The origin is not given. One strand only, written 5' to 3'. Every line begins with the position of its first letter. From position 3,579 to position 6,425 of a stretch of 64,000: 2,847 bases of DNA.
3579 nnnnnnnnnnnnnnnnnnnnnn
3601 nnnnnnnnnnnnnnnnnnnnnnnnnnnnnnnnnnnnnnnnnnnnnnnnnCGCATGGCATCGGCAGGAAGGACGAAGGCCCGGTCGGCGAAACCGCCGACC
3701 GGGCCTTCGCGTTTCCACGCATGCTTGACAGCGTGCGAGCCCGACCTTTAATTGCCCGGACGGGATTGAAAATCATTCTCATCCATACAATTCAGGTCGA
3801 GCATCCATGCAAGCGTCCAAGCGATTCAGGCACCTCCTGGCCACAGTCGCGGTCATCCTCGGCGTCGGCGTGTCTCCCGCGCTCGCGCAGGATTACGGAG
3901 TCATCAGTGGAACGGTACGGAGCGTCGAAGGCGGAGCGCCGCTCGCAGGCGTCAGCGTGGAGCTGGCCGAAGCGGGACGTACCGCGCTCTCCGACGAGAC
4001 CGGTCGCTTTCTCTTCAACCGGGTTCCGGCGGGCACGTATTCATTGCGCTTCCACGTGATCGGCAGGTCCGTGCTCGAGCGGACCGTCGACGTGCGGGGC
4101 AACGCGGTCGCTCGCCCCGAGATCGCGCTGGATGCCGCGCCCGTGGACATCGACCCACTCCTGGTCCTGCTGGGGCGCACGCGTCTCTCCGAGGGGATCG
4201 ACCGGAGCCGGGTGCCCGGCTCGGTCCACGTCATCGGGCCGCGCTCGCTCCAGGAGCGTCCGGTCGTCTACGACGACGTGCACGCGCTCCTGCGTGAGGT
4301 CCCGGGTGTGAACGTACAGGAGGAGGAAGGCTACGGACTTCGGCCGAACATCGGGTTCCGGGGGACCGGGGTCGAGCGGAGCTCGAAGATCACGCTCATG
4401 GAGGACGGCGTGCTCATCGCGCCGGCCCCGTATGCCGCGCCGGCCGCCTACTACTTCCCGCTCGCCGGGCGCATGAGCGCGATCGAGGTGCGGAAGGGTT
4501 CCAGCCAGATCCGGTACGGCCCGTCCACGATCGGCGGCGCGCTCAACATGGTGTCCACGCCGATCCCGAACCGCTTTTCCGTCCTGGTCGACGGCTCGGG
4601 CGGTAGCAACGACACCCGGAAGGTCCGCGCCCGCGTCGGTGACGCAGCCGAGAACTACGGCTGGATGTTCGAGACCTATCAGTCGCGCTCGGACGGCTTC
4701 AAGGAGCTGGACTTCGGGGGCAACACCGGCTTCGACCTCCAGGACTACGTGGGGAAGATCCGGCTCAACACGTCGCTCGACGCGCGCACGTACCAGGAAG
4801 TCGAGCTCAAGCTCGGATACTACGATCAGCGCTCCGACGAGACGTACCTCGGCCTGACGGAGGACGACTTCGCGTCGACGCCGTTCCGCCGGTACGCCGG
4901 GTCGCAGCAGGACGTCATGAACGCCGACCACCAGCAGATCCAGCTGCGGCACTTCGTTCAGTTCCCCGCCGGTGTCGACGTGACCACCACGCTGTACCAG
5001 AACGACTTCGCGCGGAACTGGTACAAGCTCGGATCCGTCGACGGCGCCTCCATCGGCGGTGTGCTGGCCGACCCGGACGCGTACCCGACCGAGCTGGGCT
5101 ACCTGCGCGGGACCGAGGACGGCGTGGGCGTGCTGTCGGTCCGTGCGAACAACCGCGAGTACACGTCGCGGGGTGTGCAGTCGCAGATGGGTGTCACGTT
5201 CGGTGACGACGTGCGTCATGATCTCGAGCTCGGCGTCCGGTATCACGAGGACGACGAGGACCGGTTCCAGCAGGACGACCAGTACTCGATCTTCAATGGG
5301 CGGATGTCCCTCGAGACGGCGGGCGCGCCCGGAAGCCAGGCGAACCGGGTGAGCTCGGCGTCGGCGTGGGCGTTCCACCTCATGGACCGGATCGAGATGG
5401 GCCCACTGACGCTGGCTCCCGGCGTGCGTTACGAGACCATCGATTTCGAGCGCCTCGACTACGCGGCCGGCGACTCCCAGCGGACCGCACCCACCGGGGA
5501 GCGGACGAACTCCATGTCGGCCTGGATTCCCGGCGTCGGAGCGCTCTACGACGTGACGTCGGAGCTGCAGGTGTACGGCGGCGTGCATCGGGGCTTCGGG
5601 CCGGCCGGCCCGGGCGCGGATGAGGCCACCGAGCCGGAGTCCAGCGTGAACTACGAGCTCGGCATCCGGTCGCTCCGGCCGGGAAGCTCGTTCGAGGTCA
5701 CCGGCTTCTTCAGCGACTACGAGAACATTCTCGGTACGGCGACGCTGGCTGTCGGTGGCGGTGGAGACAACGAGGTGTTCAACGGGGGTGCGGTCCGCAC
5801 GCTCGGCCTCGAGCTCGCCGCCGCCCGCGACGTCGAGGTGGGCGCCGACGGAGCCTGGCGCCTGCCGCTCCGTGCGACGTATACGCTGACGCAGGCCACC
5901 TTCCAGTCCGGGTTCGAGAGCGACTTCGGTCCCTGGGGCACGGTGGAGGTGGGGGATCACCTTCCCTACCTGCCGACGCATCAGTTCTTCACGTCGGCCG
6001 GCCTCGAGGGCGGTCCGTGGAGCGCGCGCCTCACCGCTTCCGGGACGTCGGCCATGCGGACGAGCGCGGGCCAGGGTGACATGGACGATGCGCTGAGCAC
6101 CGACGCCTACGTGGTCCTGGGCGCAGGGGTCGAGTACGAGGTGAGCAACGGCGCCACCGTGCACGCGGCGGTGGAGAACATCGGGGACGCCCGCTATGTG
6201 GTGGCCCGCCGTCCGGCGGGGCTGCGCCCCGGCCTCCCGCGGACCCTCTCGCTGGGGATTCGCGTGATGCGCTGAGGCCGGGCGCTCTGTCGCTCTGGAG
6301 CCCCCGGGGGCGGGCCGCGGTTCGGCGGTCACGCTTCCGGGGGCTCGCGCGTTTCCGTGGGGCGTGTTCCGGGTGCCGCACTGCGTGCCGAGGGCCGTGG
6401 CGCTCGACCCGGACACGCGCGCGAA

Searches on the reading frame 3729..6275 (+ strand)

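Call 58: search_protein_families(library=pfam, proteins=[window:3729-6275:+], max_evalue=0.001)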
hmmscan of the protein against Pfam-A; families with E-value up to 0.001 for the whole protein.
window:3729-6275:+ (848 aa): 4 families
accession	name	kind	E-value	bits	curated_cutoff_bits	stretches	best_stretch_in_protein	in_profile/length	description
PF00593.30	TonB_dep_Rec_b-barrel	-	1.8e-39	137.3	27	1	328-818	12-436/436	TonB dependent receptor-like, beta-barrel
PF13620.12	CarboxypepD_reg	-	8.4e-12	45.7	32.3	1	59-134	2-81/82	Carboxypeptidase regulatory-like domain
PF07715.20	Plug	-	9.8e-12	45.8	23.9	1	160-271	3-107/107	TonB-dependent Receptor Plug Domain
PF13715.12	CarbopepD_reg_2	-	3.7e-11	43.3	32.2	1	59-141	1-83/88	CarboxypepD_reg-like domain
